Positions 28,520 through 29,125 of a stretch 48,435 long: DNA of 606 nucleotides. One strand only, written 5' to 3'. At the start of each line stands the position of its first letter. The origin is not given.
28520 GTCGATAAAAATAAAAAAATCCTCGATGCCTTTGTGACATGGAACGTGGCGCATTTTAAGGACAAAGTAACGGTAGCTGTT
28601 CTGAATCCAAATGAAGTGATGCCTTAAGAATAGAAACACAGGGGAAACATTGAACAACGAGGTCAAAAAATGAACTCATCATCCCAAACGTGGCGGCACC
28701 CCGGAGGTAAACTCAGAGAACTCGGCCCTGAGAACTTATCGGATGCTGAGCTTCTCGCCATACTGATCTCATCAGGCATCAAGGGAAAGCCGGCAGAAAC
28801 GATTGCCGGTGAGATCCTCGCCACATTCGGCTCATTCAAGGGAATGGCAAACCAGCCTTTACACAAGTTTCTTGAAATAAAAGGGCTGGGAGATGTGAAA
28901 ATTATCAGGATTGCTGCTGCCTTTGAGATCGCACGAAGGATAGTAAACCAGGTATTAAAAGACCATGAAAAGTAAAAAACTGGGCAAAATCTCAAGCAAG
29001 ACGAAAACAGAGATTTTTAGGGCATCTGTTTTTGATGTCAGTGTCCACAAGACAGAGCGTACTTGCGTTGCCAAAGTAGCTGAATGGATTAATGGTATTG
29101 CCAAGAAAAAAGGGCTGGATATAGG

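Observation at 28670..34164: Candidate composite defence cassette: HhH-only RadC fragment, 1195-aa nuclease-methyltransferase fusion and Schlafen/AlbA_2-type putative ATPase-HTH protein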

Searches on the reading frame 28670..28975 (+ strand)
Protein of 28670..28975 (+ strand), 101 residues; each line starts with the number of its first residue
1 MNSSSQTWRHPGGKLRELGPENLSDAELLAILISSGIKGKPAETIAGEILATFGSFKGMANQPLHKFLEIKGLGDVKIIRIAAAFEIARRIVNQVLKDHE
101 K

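Call 4: search_protein_families(library=pfam, proteins=[window:28670-28975:+], max_evalue=0.01)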
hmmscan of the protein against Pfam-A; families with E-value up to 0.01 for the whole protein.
window:28670-28975:+ (101 aa): 1 family
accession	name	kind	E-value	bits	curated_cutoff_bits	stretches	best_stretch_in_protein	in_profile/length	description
PF20582.4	UPF0758_N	-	1.3e-17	64.1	27.1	1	10-79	9-77/77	UPF0758 N-terminal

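Call 5: search_protein_families(library=padloc, proteins=[window:28670-28975:+], max_evalue=0.01)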
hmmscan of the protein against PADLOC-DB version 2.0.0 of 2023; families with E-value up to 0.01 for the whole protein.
window:28670-28975:+ (101 aa): 0 families

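Call 6: search_protein_families(library=ncbifam, proteins=[window:28670-28975:+], max_evalue=0.01)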
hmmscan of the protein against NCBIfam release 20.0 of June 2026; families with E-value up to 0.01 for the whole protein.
window:28670-28975:+ (101 aa): 2 families
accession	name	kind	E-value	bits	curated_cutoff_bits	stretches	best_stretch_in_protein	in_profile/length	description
NF000642.1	PRK00024.1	equivalog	7.1e-21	74.8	180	1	14-99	3-88/212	RadC family protein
TIGR00608.1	radc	subfamily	4.9e-17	62.4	133.85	1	13-97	4-92/218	RadC family protein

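Call 19: search_solved_structures(query=window:28670-28972:+, max_evalue=1, show_alignments=2)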
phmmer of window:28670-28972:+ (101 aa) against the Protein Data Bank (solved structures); distinct sequences matched with E-value up to 1: 3.
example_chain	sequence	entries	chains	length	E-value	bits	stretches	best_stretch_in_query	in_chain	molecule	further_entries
5hm5_A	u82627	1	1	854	0.012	19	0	14-82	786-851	Topoisomerase V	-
8df7_A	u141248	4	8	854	0.081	16.4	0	57-89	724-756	Topoisomerase V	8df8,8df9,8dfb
7udk_A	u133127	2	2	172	0.092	16.3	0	29-85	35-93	Designed helical repeat protein (DHR) RPB_LRP2_R4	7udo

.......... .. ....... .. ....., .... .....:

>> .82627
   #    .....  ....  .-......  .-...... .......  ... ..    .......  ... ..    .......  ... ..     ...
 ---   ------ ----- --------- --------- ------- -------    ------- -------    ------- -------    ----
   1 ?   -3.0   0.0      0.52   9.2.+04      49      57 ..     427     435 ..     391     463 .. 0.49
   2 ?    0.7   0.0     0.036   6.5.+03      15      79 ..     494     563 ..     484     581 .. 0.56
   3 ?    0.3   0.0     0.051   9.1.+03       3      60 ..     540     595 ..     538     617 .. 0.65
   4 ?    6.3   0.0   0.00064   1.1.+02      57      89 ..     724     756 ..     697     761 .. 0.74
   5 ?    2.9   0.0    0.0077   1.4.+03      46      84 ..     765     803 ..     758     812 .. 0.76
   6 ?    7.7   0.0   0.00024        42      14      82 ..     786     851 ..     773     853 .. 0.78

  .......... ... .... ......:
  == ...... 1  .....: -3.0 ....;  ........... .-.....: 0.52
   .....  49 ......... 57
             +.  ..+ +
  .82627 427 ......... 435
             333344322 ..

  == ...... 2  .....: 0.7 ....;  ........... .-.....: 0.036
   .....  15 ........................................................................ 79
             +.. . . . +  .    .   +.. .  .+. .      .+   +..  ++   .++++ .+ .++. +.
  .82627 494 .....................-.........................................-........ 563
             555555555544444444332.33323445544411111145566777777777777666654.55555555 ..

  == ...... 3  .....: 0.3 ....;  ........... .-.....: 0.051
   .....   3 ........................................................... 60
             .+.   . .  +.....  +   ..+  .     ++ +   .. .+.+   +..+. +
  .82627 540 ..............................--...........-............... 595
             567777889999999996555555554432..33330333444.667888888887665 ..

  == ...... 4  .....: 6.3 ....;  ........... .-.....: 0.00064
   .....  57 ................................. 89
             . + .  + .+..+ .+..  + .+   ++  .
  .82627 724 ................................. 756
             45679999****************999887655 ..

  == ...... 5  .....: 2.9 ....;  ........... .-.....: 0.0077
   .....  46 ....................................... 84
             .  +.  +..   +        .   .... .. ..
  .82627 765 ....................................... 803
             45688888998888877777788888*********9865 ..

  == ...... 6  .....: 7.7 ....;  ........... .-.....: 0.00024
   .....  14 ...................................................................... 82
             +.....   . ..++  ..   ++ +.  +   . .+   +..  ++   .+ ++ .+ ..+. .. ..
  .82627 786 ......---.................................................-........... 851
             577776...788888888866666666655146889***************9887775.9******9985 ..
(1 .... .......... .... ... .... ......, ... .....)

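Call 27: find_homologous_proteins(query=window:28670-28972:+, max_evalue=0.00001)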
Query window:28670-28972:+ (101 aa): 3380 proteins with E <= 0.00001 among 3390 candidates; the best 120 are listed.
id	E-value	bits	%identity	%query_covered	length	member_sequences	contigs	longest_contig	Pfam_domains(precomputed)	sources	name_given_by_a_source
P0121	4.0e-58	211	100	100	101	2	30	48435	PF20582.5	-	-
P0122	7.9e-52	191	92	99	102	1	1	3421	PF20582.5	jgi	jgi:DNA repair protein RadC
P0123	2.4e-50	186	89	100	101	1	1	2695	PF20582.5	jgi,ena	-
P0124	2.5e-50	186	89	99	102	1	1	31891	PF20582.5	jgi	jgi:DNA repair protein RadC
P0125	4.7e-50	185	89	97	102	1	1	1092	PF20582.5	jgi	-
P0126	5.2e-50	185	90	100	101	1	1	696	PF20582.5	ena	-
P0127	7.9e-50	185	87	100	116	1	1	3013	PF20582.5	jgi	jgi:DNA repair protein RadC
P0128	1.1e-49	184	87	100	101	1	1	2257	PF20582.5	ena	-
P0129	1.3e-49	184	86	100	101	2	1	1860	PF20582.5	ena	-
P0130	1.4e-49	184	86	100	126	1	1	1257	PF20582.5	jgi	jgi:DNA repair protein RadC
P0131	1.6e-49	184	89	100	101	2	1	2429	PF20582.5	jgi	jgi:DNA repair protein RadC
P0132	1.8e-49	184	87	99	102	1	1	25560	PF20582.5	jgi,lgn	-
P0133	4.0e-49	182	86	100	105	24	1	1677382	PF20582.5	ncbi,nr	ncbi:MAG: hypothetical protein JSU78_02000 [Deltaproteobacteria bacterium]|nr:MAG: hypothetical prot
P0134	3.2e-48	180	85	100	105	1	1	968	PF20582.5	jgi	jgi:DNA repair protein RadC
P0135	3.7e-48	179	86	100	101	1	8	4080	PF20582.5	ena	-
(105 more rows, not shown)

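Call 33: find_related_loci(query=window:28670-28972:+, collection=viral_contigs, flank=6000)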
Query window:28670-28972:+ (101 aa) in viral_contigs; peptide patterns used: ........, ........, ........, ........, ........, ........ (x = any residue, [..] = any of these).
24 stretches matched a pattern; 2 encode a relative of the query (tblastn E <= 1e-3); 2 distinct loci.
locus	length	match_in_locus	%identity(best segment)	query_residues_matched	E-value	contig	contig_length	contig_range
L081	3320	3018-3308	77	2-98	9e-47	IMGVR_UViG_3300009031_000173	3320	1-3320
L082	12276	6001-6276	67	3-94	1e-40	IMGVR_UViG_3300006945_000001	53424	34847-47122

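Call 36: find_related_loci(query=A2, collection=metagenome_contigs, flank=6000)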
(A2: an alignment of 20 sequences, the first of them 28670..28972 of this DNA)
Query A2 (101 aa) in metagenome_contigs; peptide patterns used: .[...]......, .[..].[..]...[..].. (x = any residue, [..] = any of these).
600 stretches matched a pattern (row limit reached: there are more); 572 encode a relative of the query (tblastn E <= 1e-3); the best 80 are kept; 80 distinct loci.
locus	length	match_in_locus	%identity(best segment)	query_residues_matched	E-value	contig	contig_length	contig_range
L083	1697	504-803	83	2-101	2e-53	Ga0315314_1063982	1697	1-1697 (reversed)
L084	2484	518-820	77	1-101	4e-50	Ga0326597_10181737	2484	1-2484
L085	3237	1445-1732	82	6-101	1e-49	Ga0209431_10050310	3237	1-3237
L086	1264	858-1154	81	3-101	1e-51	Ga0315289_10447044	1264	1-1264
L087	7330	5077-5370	81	4-101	5e-49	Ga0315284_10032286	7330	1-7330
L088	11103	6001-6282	85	8-101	4e-49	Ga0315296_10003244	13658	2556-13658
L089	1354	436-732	81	2-100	1e-50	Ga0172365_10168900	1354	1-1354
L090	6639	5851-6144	81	4-101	1e-48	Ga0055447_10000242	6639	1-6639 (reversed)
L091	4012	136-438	76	1-101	2e-48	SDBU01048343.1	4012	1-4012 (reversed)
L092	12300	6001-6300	78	2-101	4e-48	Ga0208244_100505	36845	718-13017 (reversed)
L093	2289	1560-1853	79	4-101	3e-48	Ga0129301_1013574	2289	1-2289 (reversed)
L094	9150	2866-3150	80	6-100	8e-48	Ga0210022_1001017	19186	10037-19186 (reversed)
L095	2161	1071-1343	84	1-91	4e-48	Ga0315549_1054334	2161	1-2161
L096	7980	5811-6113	76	1-101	5e-48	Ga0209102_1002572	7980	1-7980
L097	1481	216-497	81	6-99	5e-49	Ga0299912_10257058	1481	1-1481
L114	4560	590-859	83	2-91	2e-44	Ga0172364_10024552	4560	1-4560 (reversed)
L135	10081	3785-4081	60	3-101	3e-37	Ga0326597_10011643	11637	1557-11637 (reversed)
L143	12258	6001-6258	67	6-91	7e-35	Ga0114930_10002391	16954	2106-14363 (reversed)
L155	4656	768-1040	48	9-99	2e-23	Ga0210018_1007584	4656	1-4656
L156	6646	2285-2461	71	1-59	2e-22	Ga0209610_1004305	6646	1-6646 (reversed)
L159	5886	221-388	68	2-57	3e-21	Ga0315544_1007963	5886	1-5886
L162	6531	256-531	49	9-99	2e-20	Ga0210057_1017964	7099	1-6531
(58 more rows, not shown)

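Call 39: search_protein_families(library=pfam, proteins=[L082:6269-9538:+, L143:6273-9503:+, L135:4074-6746:+, L155:1048-3444:+, L162:553-1743:+, L162:1748-3781:+, L156:2470-5547:+, L159:403-3615:+, L114:4132-4503:+], max_evalue=0.001)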
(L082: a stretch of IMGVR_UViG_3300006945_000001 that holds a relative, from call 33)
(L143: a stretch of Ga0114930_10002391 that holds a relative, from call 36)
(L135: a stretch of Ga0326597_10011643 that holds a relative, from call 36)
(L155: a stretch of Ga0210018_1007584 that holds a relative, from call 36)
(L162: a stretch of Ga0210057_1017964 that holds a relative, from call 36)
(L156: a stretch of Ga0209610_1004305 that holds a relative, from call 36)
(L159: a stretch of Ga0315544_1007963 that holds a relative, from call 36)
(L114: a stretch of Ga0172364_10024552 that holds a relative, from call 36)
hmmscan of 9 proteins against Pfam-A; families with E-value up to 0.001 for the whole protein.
L082:6269-9538:+ (1089 aa): 3 families
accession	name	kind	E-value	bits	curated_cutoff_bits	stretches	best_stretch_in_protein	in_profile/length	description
PF02384.22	N6_Mtase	-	1.2e-11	44.9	20.4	1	353-448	3-94/311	N-6 DNA Methylase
PF07669.17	Eco57I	-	9.2e-10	39.3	25.3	1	432-690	1-148/171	Eco57I restriction-modification methylase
PF20473.4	MmeI_Mtase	-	0.00019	21.1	27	0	391-416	16-39/259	MmeI, DNA-methyltransferase domain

L143:6273-9503:+ (1076 aa): 4 families
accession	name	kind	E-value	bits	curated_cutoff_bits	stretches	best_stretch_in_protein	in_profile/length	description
PF02384.22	N6_Mtase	-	1.5e-16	61.1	20.4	1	353-440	20-100/311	N-6 DNA Methylase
PF07669.17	Eco57I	-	6.6e-14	52.8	25.3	1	419-676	2-162/171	Eco57I restriction-modification methylase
PF20473.4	MmeI_Mtase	-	1.2e-08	34.9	27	1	370-439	9-84/259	MmeI, DNA-methyltransferase domain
PF01170.24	UPF0020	-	0.00015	22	22.3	0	367-438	16-97/197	RMKL-like, methyltransferase domain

L135:4074-6746:+ (890 aa): 3 families
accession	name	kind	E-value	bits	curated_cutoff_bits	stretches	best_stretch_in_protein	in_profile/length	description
PF02384.22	N6_Mtase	-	4.8e-11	43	20.4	1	341-440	4-99/311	N-6 DNA Methylase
PF07669.17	Eco57I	-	9.2e-10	39.3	25.3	1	420-672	2-149/171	Eco57I restriction-modification methylase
PF20473.4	MmeI_Mtase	-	1.2e-05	25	27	1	375-437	13-81/259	MmeI, DNA-methyltransferase domain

L155:1048-3444:+ (798 aa): 5 families
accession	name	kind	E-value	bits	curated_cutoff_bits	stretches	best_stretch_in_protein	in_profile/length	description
PF02384.22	N6_Mtase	-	2e-34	119.7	20.4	1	288-547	4-241/311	N-6 DNA Methylase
PF13588.12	HSDR_N_2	-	3e-17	63.1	25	1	44-139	1-96/110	Type I restriction enzyme R protein N terminus (HSDR_N)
PF20473.4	MmeI_Mtase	-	1.9e-07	31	27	1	327-399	19-88/259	MmeI, DNA-methyltransferase domain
PF07669.17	Eco57I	-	6.2e-07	30.1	25.3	1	368-516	12-165/171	Eco57I restriction-modification methylase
PF01170.24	UPF0020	-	0.00012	22.2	22.3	1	324-439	25-138/197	RMKL-like, methyltransferase domain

L162:553-1743:+ (396 aa): 0 families

L162:1748-3781:+ (677 aa): 3 families
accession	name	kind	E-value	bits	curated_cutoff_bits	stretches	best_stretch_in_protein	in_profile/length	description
PF02384.22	N6_Mtase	-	2.3e-32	113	20.4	1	330-616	5-243/311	N-6 DNA Methylase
PF13588.12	HSDR_N_2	-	7.7e-19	68.2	25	1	82-193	1-110/110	Type I restriction enzyme R protein N terminus (HSDR_N)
PF07669.17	Eco57I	-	2.7e-11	44.3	25.3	1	411-576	3-165/171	Eco57I restriction-modification methylase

L156:2470-5547:+ (1025 aa): 4 families
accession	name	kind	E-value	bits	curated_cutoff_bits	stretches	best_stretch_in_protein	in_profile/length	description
PF18135.7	Type_ISP_C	-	4.2e-90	302.7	25.9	1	671-1002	1-339/342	Type ISP C-terminal specificity domain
PF02384.22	N6_Mtase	-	3.5e-10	40.1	20.4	1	302-487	8-139/311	N-6 DNA Methylase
PF07669.17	Eco57I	-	1.6e-05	25.5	25.3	1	470-573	71-165/171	Eco57I restriction-modification methylase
PF20473.4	MmeI_Mtase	-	0.00014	21.6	27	1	355-490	21-152/259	MmeI, DNA-methyltransferase domain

L159:403-3615:+ (1070 aa): 3 families
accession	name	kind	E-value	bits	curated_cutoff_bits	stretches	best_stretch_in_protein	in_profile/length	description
PF18135.7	Type_ISP_C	-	7.7e-91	305.1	25.9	1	717-1047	2-339/342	Type ISP C-terminal specificity domain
PF02384.22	N6_Mtase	-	3.6e-10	40.1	20.4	1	302-504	8-151/311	N-6 DNA Methylase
PF20473.4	MmeI_Mtase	-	0.0004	20.1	27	1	355-494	21-156/259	MmeI, DNA-methyltransferase domain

L114:4132-4503:+ (123 aa): 0 families

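Call 46: search_protein_families(library=pfam, alignment_id=A3, max_evalue=0.001)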
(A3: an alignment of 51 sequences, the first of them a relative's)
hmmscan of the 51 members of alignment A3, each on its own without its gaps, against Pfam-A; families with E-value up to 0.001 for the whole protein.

A. member 1, L082:6269-9535:+ (1089 aa): 3 families
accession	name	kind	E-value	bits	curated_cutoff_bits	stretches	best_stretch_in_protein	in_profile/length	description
PF02384.22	N6_Mtase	-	1.2e-11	44.9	20.4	1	353-448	3-94/311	N-6 DNA Methylase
PF07669.17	Eco57I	-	9.2e-10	39.3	25.3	1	432-690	1-148/171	Eco57I restriction-modification methylase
PF20473.4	MmeI_Mtase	-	0.00019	21.1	27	0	391-416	16-39/259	MmeI, DNA-methyltransferase domain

B. families by the number of members that match (of 51 scanned): 18 families
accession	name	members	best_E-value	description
PF02384.22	N6_Mtase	39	2e-34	N-6 DNA Methylase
PF20473.4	MmeI_Mtase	36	3.6e-11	MmeI, DNA-methyltransferase domain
PF07669.17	Eco57I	35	1.9e-24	Eco57I restriction-modification methylase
PF01170.24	UPF0020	16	7.9e-06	RMKL-like, methyltransferase domain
PF22837.1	M_Eco57I_C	10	1.2e-09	Type II methyltransferase M.Eco57I, C-terminal domain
PF13588.12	HSDR_N_2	4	7.7e-19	Type I restriction enzyme R protein N terminus (HSDR_N)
PF18135.7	Type_ISP_C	2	7.7e-91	Type ISP C-terminal specificity domain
PF16363.11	GDP_Man_Dehyd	2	4e-58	GDP-mannose 4,6 dehydratase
PF01370.27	Epimerase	2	8.4e-54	NAD dependent epimerase/dehydratase family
PF01073.25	3Beta_HSD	2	1.6e-17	3-beta hydroxysteroid dehydrogenase/isomerase family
PF04321.23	RmlD_sub_bind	2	3.4e-14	RmlD substrate binding domain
PF02719.21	Polysacc_synt_2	2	2.1e-11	Polysaccharide biosynthesis protein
PF07993.18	NAD_binding_4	2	1.7e-08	Male sterility protein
PF13460.12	NAD_binding_10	2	2.1e-05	NAD(P)H-binding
PF01636.29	APH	1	1.4e-22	Phosphotransferase enzyme family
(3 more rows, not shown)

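Call 63: search_dna_similar(query=window:28670-28972:+, collection=plasmids, mode=protein, max_evalue=1e-8, max_rows=25)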
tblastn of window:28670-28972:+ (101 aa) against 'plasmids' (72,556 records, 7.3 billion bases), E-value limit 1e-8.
Records with a match: 1; places in all: 1; records where one place covers at least 80% of the query: 0.
Best place of each record, by identity: <60% 1.
By first word of the organism name: Legionella 1.
By predicted mobility (MOB-suite, as given by PLSDB): non-mobilizable 1.
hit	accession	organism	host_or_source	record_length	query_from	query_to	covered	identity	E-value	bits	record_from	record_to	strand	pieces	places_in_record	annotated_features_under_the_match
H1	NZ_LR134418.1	Legionella adelaidensis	environmental,Cooling tower water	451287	14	77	63%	46.9%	2e-9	59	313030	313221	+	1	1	radC: DNA repair protein RadC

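Call 69: predict_structure(alignment_id=A2)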
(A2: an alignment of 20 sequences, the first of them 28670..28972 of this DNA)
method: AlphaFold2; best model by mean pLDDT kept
length: 101 residues; sequences in the alignment: 20
mean_pLDDT: 71.5   pTM: 0.56
mean pLDDT of the five models: 71.5, 69.3, 59.4, 54.6, 53.4
residues with pLDDT >= 90: 0; 70-90: 67; 50-70: 29; < 50: 5
segments of 3 or more residues with pLDDT < 50: 1-5
pLDDT, mean of each block of 10 residues (from residue 1): 50 77 82 68 79 76 70 58 75 79 65
secondary structure, 60 per line:
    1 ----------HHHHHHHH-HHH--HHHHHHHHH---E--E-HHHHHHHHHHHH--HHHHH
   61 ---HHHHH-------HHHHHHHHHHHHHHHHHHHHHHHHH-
elements in order: H11-18 H25-33 H42-53 H56-60 H64-68 H76-100

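Call 72: fold_search(model_id=the predicted structure, library=pdb)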
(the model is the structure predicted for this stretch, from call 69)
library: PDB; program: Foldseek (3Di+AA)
matches with E <= 10: 105; with E <= 0.001: 0
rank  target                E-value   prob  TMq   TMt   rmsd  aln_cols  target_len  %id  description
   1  4glx_A                1.2e+00  0.57  0.44  0.10   6.3        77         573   21  DNA ligase A in complex with inhibitor (released 2012-10-10)
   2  1wef                  1.6e+00  0.23  0.39  0.20   6.5        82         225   17  Catalytic Domain Of Muty From Escherichia Coli K20A Mutant (released 2004-09-21)
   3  5tt5                  1.7e+00  0.54  0.38  0.08   4.8        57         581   19  Escherichia coli LigA (K115M) in complex with NAD+ (released 2017-03-08)
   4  1b4f_D                1.7e+00  0.47  0.39  0.49   3.1        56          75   18  OLIGOMERIC STRUCTURE OF THE HUMAN EPHB2 RECEPTOR SAM DOMAIN (released 1999-02-16)
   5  4m6w_B                1.9e+00  0.38  0.38  0.23   4.9        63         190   24  Crystal structure of the C-terminal segment of FANCM in complex with FAAP24 (released 2013-10-02)
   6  4gfj                  1.9e+00  0.14  0.31  0.07   8.0        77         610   23  Crystal structure of Topo-78, an N-terminal 78kDa fragment of topoisomerase V (released 2012-12-05)
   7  3gqb_A                1.9e+00  0.06  0.20  0.06  12.9       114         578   18  Crystal Structure of the A3B3 complex from V-ATPase (released 2009-11-24)
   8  8dw0_A                2.0e+00  0.21  0.40  0.14   6.5        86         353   16  Glycosylase MutY variant N146S in complex with DNA containing d(8-oxo-G) paired with an enzyme-generated abasic site ( (released 2022-11-30)
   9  9qec_B                2.2e+00  0.33  0.44  0.24   8.8        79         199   18  Cryo-EM structure of the XPF-ERCC1-XPA complex (released 2025-12-17)
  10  5oql_T                2.2e+00  0.16  0.27  0.08  11.4        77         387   19  Cryo-EM structure of the 90S pre-ribosome from Chaetomium thermophilum (released 2017-10-11)
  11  2nrv_A                2.4e+00  0.28  0.36  0.20   4.4        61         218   16  Crystal structure of the C-terminal half of UvrC (released 2007-02-06)
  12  2mut_MODEL_1_A        2.5e+00  0.51  0.44  0.46   2.4        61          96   23  Solution structure of the F231L mutant ERCC1-XPF dimerization region (released 2015-06-24)
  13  1kg7                  2.5e+00  0.18  0.41  0.22   6.4        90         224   19  Crystal Structure of the E161A mutant of E.coli MutY (core fragment) (released 2002-11-26)
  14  8dw4_A                2.7e+00  0.16  0.40  0.15   6.5        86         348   17  Glycosylase MutY variant N146S in complex with DNA containing d(8-oxo-G) paired with an abasic site product (AP) gener (released 2022-11-30)
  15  1pu7_A                2.7e+00  0.15  0.37  0.21   6.2        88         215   17  Crystal structure of H.pylori 3-methyladenine DNA glycosylase (MagIII) bound to 3,9-dimethyladenine (released 2003-10-07)
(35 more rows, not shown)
